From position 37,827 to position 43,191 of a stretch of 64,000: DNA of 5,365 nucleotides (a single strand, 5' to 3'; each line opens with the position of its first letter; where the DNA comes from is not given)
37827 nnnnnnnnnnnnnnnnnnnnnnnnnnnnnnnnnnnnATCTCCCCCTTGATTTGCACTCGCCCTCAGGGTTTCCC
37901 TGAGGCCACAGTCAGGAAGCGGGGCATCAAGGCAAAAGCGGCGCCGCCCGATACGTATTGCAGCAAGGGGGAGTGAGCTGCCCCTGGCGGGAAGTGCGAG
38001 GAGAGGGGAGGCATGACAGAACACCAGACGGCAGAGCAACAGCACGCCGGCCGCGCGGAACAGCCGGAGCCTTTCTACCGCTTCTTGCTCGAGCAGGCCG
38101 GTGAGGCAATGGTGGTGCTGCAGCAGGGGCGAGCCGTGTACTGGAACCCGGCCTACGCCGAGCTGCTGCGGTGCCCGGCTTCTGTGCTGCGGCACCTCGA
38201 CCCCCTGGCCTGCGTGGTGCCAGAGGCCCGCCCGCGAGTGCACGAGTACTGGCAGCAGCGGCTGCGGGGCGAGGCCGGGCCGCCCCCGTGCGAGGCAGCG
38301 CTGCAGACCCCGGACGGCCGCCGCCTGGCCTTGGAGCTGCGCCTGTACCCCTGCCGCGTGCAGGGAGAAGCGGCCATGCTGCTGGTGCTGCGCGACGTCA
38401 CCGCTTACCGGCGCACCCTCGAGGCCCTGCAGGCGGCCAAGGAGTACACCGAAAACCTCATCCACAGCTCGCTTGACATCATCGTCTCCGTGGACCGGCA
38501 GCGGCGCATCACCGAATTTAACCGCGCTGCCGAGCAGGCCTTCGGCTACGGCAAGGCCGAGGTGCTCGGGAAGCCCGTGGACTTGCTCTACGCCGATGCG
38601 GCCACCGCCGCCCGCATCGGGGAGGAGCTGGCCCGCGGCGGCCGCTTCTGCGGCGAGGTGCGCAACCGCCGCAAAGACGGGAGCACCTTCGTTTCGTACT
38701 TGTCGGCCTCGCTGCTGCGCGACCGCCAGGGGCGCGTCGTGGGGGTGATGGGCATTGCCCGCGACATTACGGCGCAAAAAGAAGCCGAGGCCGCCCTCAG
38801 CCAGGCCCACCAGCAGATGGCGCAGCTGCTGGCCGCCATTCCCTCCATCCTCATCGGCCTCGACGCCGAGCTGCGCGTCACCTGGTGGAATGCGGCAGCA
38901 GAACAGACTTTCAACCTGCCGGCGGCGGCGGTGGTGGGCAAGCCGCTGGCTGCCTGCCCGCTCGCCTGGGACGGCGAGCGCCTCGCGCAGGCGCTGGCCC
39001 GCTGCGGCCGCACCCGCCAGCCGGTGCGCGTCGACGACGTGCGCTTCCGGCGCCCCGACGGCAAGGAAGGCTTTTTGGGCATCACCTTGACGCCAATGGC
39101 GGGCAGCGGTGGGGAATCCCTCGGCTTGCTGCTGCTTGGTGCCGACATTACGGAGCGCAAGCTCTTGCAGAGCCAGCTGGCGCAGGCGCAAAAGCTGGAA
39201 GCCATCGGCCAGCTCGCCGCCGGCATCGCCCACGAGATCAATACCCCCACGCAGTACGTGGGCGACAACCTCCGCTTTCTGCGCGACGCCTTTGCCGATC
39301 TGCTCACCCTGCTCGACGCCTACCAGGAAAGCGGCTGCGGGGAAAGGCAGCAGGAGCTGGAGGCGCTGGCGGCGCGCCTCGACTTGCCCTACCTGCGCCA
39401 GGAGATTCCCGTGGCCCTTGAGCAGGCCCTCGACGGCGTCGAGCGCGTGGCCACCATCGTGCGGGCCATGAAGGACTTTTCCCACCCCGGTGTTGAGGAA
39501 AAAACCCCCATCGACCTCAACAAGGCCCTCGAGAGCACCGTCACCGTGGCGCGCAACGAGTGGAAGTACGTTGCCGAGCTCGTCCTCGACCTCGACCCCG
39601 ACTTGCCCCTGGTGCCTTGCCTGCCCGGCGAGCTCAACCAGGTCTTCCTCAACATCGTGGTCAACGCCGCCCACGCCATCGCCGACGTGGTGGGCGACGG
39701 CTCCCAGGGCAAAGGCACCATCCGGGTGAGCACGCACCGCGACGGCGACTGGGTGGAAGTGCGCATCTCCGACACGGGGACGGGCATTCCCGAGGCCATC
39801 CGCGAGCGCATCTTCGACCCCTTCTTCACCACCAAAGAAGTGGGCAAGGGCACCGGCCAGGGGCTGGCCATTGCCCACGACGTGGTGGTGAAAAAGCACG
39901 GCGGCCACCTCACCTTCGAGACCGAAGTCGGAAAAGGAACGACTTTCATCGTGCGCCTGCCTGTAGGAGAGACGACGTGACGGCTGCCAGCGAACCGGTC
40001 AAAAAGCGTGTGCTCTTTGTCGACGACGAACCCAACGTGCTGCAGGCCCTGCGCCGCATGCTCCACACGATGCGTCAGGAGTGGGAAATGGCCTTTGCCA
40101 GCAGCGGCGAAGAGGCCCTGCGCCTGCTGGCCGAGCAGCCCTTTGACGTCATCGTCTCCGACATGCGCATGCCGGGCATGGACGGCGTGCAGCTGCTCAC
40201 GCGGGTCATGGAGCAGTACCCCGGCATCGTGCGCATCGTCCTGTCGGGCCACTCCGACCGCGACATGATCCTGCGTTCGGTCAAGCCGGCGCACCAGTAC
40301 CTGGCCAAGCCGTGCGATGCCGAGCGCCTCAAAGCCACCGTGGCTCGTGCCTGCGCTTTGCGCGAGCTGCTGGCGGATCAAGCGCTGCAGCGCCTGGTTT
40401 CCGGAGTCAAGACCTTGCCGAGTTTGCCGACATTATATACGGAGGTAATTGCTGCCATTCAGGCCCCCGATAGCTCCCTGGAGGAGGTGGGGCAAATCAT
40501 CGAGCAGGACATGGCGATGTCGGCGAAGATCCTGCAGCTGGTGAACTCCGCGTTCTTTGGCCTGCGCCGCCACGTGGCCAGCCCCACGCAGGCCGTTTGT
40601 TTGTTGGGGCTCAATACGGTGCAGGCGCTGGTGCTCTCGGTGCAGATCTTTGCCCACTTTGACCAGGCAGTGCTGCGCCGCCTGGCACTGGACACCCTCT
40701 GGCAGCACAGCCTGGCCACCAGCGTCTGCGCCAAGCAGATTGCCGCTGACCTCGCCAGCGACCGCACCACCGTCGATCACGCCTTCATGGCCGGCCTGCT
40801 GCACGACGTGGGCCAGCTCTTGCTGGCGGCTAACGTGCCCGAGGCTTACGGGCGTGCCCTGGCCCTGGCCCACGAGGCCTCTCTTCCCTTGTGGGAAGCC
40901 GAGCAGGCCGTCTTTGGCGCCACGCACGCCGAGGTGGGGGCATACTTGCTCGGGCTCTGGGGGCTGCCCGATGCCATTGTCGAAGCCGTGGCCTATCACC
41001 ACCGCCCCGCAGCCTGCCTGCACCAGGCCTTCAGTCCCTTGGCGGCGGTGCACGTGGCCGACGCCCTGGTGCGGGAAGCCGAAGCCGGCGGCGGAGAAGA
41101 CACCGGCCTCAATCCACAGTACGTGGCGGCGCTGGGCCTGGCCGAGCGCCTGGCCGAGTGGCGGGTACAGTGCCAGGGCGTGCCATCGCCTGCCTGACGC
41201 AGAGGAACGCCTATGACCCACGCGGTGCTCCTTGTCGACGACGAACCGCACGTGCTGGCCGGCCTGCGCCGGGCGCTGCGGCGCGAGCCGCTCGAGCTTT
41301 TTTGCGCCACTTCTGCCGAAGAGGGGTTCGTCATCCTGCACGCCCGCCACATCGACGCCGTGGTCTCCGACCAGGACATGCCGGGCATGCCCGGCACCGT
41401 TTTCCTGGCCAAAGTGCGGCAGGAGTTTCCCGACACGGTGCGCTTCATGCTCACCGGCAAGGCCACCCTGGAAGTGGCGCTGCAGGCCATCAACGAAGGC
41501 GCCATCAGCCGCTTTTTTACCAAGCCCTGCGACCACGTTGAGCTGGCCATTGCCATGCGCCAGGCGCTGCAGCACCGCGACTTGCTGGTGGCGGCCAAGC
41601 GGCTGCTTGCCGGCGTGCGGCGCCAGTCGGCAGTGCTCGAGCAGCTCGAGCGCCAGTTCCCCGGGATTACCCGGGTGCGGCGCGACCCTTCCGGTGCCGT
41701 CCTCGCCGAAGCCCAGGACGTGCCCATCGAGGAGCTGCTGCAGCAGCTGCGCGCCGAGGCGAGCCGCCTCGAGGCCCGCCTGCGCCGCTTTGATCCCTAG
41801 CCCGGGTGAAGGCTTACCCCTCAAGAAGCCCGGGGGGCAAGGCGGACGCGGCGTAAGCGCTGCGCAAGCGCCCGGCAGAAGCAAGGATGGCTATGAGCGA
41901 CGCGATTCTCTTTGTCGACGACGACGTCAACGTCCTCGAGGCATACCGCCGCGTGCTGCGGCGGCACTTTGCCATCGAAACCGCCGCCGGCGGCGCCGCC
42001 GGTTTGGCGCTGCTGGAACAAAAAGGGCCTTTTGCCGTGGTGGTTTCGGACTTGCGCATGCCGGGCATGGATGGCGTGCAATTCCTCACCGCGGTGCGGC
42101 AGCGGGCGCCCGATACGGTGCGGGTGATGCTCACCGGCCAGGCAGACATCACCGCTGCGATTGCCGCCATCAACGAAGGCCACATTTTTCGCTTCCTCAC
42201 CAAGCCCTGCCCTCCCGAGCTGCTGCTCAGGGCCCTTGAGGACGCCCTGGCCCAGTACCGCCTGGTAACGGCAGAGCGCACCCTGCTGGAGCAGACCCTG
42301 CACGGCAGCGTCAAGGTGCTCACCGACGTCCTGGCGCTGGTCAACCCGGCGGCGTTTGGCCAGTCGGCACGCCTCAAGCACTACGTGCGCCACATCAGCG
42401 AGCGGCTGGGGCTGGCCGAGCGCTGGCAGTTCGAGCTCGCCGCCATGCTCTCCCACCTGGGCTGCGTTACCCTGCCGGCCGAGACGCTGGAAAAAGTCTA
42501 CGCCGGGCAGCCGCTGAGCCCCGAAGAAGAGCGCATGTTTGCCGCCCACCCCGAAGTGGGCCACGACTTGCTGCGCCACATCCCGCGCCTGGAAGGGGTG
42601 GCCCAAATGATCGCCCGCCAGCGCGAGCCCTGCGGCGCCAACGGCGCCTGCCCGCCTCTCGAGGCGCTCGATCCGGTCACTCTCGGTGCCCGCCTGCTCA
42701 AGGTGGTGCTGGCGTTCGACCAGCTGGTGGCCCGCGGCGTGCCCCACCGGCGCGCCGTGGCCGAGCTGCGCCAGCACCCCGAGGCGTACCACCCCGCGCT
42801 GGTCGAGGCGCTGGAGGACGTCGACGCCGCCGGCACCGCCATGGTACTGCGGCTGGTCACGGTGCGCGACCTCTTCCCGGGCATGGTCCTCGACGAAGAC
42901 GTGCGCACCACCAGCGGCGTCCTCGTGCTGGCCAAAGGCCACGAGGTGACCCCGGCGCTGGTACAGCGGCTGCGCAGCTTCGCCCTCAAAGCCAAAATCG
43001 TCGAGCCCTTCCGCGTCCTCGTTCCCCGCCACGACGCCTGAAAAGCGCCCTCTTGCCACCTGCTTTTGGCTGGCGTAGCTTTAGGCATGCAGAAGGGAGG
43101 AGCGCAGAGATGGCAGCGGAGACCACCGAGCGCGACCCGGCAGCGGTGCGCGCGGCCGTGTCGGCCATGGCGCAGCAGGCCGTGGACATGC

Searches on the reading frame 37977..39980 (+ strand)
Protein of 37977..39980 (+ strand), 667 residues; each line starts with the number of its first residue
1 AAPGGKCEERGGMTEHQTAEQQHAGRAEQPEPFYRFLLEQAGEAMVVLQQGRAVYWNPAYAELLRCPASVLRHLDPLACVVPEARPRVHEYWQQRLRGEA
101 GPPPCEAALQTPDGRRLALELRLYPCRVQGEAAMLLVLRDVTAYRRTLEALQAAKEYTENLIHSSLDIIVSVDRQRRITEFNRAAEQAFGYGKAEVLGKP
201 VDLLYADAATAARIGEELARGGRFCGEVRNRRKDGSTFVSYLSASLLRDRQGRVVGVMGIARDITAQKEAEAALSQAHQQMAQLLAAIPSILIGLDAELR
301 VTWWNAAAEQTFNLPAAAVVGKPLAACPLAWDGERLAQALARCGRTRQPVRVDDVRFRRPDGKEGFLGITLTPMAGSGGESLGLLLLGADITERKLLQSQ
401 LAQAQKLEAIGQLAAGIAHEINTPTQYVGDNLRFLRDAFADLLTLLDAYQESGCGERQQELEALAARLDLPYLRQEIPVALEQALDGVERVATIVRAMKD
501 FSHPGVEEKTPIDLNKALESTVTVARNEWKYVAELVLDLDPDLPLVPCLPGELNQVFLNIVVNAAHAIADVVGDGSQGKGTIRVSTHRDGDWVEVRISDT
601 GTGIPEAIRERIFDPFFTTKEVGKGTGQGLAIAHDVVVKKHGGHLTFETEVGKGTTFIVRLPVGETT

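Call 67: search_protein_families(library=pfam, proteins=[window:37977-39980:+], max_evalue=0.0001)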
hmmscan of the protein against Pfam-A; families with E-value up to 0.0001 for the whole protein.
window:37977-39980:+ (667 aa): 8 families
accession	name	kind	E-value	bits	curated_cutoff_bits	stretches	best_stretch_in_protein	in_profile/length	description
PF08448.16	PAS_4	-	3.1e-40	137.3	23.1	3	286-395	2-109/110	PAS fold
PF00989.32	PAS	-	2.3e-35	121.4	22.6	3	159-264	4-113/113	PAS fold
PF13426.13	PAS_9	-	1.3e-31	109.3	27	2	168-266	3-103/103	PAS domain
PF02518.31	HATPase_c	-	2.5e-26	92.7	26.4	1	552-663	5-109/111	Histidine kinase-, DNA gyrase B-, and HSP90-like ATPase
PF08447.18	PAS_3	-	4.2e-16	59.4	25.6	1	180-261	3-89/89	PAS fold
PF13188.13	PAS_8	-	1.2e-15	57.2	21.8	1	158-206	3-48/65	PAS domain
PF13596.12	PAS_10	-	5e-08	34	22.1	0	281-392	1-106/106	PAS domain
PF12860.13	PAS_7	-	1.1e-07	32.5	27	0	292-327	8-44/115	PAS fold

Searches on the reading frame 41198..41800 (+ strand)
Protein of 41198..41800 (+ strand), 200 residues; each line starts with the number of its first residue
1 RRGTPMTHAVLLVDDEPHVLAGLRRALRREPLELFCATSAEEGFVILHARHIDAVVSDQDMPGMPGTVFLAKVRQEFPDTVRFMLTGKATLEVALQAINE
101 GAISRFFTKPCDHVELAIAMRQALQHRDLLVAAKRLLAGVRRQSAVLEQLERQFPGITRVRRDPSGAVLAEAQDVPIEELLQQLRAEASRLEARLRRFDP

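Call 67: search_protein_families(library=pfam, proteins=[window:41198-41800:+], max_evalue=0.0001)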
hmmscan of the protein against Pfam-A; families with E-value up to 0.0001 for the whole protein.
window:41198-41800:+ (200 aa): 1 family
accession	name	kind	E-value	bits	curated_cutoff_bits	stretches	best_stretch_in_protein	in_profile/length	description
PF00072.30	Response_reg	-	2.1e-19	70.2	30.2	1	10-119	1-109/111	Response regulator receiver domain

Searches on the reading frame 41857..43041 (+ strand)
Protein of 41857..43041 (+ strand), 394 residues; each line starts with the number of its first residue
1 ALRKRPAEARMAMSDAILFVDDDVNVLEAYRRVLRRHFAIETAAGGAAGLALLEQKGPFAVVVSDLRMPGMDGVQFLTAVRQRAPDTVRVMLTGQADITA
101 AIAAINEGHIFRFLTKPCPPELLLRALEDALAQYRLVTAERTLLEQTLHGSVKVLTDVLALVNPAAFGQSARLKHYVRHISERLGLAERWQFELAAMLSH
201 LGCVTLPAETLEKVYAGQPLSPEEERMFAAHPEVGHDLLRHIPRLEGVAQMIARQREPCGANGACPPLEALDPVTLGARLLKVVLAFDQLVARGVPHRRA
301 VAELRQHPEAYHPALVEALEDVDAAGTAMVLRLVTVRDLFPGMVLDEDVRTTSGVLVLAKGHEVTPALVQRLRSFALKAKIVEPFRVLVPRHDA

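Call 67: search_protein_families(library=pfam, proteins=[window:41857-43041:+], max_evalue=0.0001)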
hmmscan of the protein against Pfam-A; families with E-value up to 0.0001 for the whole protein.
window:41857-43041:+ (394 aa): 2 families
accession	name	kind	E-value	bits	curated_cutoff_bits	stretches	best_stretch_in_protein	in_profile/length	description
PF13487.12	HD_5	-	1.7e-27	96.7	27.2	1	153-311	1-166/170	HD domain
PF00072.30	Response_reg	-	1.6e-20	73.8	30.2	1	17-127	1-110/111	Response regulator receiver domain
